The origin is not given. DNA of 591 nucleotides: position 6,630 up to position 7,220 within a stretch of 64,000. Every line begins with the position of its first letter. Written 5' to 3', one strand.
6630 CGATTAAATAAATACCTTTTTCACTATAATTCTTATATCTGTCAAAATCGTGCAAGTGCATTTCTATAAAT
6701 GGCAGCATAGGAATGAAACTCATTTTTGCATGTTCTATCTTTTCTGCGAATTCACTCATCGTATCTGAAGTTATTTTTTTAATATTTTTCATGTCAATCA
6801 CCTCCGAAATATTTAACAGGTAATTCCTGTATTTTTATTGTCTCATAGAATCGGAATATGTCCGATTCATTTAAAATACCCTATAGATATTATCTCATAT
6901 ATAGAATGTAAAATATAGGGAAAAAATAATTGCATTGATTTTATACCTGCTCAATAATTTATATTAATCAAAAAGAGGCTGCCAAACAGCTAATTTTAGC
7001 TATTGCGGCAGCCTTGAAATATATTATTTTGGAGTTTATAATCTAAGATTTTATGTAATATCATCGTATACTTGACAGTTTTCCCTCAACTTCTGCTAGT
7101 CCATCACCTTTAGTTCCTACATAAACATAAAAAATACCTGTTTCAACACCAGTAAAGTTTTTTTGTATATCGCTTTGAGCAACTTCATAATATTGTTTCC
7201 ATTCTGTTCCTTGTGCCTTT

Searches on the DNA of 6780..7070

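Call 94: search_rna_families(source=window, start=6780, end=7070, threshold=evalue, max_evalue=10)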
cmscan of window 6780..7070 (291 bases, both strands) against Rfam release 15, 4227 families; matches with E-value up to 10: 10.
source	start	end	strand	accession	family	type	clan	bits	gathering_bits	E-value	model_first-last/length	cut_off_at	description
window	6991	7032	-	RF02584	KRAS_3UTR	Cis-reg;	-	24.1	49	1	1-49/49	no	KRAS 3' UTR cis-regulatory element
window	6878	6936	+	RF01300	snoU49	Gene; snRNA; snoRNA; CD-box;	CL00062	16.4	35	0.96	1-65/65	no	Small nucleolar RNA U49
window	6802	6860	+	RF01416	NrrF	Gene; antisense;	-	16.2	60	0.53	19-80/160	no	NrrF RNA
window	6815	6906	-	RF00310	snoZ165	Gene; snRNA; snoRNA; CD-box;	-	16.1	90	3.1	1-92/92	no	Small nucleolar RNA Z165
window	6919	6967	-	RF00704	MIR397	Gene; miRNA;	-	13.8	55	9.3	1-117/117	no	MIR397 microRNA precursor family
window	6839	6872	+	RF04336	Plastid-petD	Intron;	-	12.3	65.5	8.9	1-47/47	no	Plastid-petD group II-D5 intron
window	6816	6925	-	RF01439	S_pombe_snR36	Gene; snRNA; snoRNA; HACA-box;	CL00035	12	50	9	1-164/164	no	small nucleolar RNA snR36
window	6780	6872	+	RF02650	CncR1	Gene; sRNA;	-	10.9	76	3.4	1-213/213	no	Cag non-coding RNA1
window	6810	6868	+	RF02117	FMR1-AS1_1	Gene; lncRNA;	-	9.7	40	8.7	1-56/56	no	FMR1 antisense RNA 1 conserved region 1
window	7013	7070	+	RF00064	HgcG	Gene; snRNA; snoRNA; HACA-box;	-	8.1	77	4.1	1-58/276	3'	HgcG RNA (Pab40)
